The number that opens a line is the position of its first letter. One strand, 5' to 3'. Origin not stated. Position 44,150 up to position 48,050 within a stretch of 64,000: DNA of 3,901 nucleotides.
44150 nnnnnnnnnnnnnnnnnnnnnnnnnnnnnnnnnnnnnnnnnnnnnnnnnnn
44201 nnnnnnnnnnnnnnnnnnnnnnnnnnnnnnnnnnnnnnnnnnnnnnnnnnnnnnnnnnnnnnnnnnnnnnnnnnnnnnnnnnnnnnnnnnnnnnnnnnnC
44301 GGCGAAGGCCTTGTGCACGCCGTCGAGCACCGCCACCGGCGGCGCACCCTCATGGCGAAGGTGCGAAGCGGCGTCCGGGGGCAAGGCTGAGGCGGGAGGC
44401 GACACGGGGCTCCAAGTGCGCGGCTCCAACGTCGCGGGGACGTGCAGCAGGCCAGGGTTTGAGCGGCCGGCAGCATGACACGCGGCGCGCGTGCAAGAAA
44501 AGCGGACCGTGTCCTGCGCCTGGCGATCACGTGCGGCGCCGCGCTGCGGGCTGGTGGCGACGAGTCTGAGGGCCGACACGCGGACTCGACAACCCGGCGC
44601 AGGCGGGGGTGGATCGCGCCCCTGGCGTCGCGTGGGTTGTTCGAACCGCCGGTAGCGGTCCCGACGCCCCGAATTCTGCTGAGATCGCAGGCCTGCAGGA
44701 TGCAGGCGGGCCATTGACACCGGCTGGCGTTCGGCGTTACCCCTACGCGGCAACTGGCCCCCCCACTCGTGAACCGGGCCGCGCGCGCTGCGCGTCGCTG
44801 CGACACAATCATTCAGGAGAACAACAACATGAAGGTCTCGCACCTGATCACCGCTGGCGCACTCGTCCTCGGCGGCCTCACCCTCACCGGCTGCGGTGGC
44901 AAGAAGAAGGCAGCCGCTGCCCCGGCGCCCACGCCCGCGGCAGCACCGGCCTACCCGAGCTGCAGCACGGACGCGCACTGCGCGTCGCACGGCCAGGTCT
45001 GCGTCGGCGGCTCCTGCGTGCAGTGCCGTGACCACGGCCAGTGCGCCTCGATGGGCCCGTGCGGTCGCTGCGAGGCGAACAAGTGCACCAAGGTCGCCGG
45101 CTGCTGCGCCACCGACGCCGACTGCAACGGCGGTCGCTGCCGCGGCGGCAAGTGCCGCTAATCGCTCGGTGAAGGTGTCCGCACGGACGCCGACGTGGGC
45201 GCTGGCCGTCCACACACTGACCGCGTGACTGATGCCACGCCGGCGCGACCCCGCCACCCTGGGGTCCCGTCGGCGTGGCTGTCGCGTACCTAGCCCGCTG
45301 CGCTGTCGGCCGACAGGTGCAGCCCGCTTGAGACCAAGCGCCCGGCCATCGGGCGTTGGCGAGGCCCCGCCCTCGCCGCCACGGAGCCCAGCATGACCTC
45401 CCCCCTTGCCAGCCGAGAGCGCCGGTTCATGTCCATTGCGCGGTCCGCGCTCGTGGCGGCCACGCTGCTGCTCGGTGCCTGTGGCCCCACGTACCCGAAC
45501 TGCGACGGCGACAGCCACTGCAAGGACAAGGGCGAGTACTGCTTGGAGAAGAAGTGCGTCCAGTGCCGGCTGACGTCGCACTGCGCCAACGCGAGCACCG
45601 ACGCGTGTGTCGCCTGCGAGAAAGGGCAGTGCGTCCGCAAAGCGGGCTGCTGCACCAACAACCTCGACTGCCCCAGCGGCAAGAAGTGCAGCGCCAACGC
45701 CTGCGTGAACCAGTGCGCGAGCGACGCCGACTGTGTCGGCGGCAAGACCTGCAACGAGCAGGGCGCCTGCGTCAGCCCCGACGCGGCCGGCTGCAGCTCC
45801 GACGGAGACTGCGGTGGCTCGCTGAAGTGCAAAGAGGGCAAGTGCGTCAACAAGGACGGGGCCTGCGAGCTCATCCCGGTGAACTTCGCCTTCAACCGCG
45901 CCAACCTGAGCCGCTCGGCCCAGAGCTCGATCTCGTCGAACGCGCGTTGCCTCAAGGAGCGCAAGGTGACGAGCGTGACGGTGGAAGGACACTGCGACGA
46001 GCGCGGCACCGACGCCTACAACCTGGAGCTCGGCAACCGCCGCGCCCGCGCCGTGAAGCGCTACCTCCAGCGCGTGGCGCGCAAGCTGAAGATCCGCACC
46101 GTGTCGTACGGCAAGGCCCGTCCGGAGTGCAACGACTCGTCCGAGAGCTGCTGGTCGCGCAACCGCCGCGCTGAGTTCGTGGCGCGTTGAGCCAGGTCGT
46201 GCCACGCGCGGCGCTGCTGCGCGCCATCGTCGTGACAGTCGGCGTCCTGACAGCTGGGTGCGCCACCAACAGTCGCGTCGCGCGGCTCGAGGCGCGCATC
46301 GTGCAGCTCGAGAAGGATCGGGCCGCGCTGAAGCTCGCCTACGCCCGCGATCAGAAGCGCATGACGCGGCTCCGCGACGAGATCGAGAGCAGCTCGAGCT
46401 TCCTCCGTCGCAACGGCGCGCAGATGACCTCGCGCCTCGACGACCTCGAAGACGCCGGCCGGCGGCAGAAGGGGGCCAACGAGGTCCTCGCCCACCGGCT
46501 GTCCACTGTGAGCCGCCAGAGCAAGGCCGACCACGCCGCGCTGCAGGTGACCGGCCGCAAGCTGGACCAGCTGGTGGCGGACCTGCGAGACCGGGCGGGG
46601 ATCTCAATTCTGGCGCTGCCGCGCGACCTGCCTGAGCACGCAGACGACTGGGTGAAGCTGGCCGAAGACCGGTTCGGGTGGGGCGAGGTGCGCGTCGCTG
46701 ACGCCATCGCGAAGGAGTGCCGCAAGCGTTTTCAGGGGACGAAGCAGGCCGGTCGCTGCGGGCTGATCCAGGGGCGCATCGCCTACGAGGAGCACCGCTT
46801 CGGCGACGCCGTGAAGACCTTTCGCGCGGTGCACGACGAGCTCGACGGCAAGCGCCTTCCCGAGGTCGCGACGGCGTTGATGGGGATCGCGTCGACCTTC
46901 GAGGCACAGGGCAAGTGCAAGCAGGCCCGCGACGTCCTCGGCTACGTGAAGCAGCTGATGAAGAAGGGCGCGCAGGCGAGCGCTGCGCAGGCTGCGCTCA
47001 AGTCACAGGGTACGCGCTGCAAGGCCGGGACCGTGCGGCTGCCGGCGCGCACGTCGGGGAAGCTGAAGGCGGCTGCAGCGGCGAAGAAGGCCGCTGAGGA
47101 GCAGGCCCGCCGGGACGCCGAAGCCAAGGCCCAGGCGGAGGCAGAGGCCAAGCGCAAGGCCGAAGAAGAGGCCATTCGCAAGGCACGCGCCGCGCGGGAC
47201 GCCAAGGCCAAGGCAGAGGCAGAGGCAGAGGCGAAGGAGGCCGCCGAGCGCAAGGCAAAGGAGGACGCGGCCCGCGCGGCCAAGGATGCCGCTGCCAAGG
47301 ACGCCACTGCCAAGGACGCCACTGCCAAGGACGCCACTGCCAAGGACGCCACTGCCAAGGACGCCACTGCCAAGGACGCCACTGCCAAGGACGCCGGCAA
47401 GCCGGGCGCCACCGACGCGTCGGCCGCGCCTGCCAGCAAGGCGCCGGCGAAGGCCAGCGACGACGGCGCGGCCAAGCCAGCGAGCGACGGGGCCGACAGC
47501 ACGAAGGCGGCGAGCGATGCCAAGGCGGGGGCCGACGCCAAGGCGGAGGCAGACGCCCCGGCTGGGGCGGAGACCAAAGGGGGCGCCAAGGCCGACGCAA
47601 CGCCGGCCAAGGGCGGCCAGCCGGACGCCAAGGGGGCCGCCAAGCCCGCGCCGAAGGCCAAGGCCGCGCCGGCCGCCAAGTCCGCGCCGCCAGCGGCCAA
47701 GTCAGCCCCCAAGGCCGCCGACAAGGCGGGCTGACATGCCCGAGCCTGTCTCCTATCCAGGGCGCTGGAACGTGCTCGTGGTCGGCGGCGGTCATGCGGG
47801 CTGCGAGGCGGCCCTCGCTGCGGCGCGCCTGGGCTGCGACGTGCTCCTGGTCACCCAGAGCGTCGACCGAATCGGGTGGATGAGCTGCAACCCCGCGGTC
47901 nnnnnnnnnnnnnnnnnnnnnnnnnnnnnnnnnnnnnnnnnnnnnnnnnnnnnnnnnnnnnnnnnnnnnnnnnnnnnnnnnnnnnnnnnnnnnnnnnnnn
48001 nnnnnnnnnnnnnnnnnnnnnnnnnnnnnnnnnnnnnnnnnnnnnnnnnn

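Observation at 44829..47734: Pal/OmpA-like lipoprotein with an N-terminal Cys-rich module, preceded by a paralogous free-standing Cys module and followed by a CpoB-like protein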

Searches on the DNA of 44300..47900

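Call 74: search_rna_families(source=window, start=44300, end=47900, threshold=evalue, max_evalue=1)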
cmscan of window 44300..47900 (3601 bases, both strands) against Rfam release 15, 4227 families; matches with E-value up to 1: 0.
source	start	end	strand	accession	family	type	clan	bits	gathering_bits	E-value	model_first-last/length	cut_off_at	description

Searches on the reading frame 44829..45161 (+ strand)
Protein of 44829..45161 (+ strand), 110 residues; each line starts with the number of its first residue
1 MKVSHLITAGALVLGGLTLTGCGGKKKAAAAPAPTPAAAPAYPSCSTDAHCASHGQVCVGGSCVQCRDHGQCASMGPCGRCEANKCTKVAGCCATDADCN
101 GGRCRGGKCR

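Call 3: search_protein_families(library=pfam, proteins=[window:44829-45161:+], max_evalue=1)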
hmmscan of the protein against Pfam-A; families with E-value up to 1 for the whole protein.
window:44829-45161:+ (110 aa): 0 families

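Call 4: search_protein_families(library=ncbifam, proteins=[window:44829-45161:+], max_evalue=1)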
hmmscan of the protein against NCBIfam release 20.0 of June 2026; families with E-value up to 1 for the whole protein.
window:44829-45161:+ (110 aa): 1 family
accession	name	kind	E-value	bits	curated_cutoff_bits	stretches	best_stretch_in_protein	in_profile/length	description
NF047903.1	MmDecMmdC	equivalog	0.29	11.6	200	1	26-75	29-77/132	methylmalonyl-CoA decarboxylase subunit gamma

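Call 19: list_cluster_members(proteins=[P0001, window:44829-45161:+, P0003, P0002])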
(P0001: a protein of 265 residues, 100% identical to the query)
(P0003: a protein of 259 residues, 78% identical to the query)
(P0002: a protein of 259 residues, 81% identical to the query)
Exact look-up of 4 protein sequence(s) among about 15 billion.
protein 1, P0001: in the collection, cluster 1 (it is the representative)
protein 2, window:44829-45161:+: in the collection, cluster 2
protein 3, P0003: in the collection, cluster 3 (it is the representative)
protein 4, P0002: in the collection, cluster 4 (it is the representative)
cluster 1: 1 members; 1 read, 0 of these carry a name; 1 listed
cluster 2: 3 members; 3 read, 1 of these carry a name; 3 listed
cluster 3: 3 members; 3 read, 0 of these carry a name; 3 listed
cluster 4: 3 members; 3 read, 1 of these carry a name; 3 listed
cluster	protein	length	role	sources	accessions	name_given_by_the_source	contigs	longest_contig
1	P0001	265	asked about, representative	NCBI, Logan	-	-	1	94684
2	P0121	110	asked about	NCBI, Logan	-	-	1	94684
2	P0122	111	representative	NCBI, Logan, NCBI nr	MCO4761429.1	MAG: hypothetical protein KC502_07990 [Myxococcales bacterium] | hypothetical protein [Myxococcales bacterium]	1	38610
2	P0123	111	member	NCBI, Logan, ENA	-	-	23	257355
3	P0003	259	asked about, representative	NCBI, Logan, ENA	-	-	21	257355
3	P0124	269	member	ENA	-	-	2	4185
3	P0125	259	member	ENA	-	-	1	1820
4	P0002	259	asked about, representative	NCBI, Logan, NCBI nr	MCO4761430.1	MAG: OmpA family protein [Myxococcales bacterium] | OmpA family protein [Myxococcales bacterium]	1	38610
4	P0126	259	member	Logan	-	-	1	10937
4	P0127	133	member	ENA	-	-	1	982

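Call 40: find_homologous_proteins(query=window:44829-45161:+, max_evalue=0.001)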
Query window:44829-45161:+ (110 aa): 9 proteins with E <= 0.001 among 261 candidates.
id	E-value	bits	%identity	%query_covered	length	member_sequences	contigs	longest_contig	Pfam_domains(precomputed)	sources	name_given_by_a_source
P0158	1.5e-49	185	78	89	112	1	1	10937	-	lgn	-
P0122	2.7e-49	184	70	89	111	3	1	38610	-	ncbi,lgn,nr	ncbi:MAG: hypothetical protein KC502_07990 [Myxococcales bacterium]|nr:hypothetical protein [Myxococ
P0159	2.3e-42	162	78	88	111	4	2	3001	-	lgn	-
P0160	4.7e-38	148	66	85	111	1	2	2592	-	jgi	jgi:peptidoglycan-associated lipoprotein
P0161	1.8e-37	146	74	60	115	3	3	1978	-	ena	-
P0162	1.1e-36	144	73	84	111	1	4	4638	-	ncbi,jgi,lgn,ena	jgi:hypothetical protein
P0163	2.2e-32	130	54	100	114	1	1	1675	-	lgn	-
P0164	7.8e-29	118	57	100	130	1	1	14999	-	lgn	-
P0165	1.4e-28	117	53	100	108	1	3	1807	-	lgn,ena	-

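Call 50: predict_structure(alignment_id=A5)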
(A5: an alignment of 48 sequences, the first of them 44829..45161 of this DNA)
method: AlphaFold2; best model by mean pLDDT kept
length: 110 residues; sequences in the alignment: 48
mean_pLDDT: 75.2   pTM: 0.47
mean pLDDT of the five models: 75.2, 74.2, 72.4, 71.1, 70.6
residues with pLDDT >= 90: 41; 70-90: 27; 50-70: 20; < 50: 22
segments of 3 or more residues with pLDDT < 50: 1-12, 15-17, 21-25
pLDDT, mean of each block of 10 residues (from residue 1): 44 48 50 59 80 88 91 91 92 91 92
secondary structure, 60 per line:
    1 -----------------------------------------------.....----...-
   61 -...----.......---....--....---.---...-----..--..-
elements in order: H48-52 E57-59 E62-64 H69-75 E79-82 E85-88

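Call 54: fold_search(model_id=the predicted structure, library=pdb)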
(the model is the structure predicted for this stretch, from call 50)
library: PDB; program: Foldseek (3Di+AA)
matches with E <= 10: 5; with E <= 0.001: 0
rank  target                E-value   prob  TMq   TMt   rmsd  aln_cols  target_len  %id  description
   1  6d3t_MODEL_1_A        4.5e+00  0.05  0.14  0.38   3.0        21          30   33  NMR solution structure of tamapin, mutant DP30 (released 2019-07-17)
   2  6d8s_MODEL_1_A        4.5e+00  0.05  0.15  0.37   3.2        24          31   33  NMR solution structure of tamapin, mutant K27E (released 2019-05-01)
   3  1pnh_MODEL_1_A        5.6e+00  0.03  0.15  0.34   2.6        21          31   38  SOLUTION STRUCTURE OF PO5-NH2, A SCORPION TOXIN ANALOG WITH HIGH AFFINITY FOR THE APAMIN-SENSITIVE POTASSIUM C (released 1994-01-31)
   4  3nt8_A                5.9e+00  0.06  0.22  0.07   6.2        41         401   24  Crystal Structure of Na-ASP-1 (released 2011-04-27)
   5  3bg4_D                5.9e+00  0.04  0.16  0.33   6.9        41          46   24  The crystal structure of guamerin in complex with chymotrypsin and the development of an elastase-specific inhibitor (released 2008-07-29)

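Call 60: search_protein_representatives(alignment_id=A6)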
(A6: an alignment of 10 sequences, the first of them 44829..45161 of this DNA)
Query: 10 sequences, 111 profile positions. Proteins with E-value up to 0.001 (for the whole library): 103; up to 1e-10: 21; up to 1e-30: 3. The best 103 are listed.
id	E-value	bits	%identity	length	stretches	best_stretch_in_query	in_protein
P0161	3.5e-47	175.6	-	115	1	1-111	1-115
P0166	2.5e-37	143.9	-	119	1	1-110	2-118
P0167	9.2e-36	138.8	-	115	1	1-110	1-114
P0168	3.8e-27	111.1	-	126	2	29-110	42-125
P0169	1.5e-16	77.0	-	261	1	38-110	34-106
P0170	3.5e-16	75.8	-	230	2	24-104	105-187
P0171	6.8e-15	71.6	-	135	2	34-109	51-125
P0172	2.1e-14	70.1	-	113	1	6-106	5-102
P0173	9.1e-14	68.0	-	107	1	5-105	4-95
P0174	1.0e-13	67.8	-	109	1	8-106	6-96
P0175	1.5e-13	67.4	-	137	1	41-107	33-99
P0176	1.9e-13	67.0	-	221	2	29-107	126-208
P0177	7.6e-13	65.0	-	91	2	65-111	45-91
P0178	1.8e-12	63.9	-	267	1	39-105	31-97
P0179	4.0e-12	62.7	-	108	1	12-107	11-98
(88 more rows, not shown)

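Call 62: find_encoding_contigs(protein=P0179, flank=6000, max_places=2)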
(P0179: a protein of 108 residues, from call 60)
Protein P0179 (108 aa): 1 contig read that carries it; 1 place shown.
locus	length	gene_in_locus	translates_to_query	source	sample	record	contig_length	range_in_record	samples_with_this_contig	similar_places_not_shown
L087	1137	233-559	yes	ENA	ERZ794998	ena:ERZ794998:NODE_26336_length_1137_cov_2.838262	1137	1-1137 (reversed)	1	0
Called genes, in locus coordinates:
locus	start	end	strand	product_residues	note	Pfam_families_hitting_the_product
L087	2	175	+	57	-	?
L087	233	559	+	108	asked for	-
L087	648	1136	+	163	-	?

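Call 63: find_encoding_contigs(protein=P0173, flank=6000, max_places=2)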
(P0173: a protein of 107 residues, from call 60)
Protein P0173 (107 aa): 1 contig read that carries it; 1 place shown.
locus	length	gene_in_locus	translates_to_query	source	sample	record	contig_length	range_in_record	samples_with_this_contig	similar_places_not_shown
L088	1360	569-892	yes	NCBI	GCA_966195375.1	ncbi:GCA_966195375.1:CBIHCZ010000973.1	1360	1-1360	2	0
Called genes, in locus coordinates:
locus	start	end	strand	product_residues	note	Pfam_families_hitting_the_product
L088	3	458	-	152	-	?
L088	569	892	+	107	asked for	-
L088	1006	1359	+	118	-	?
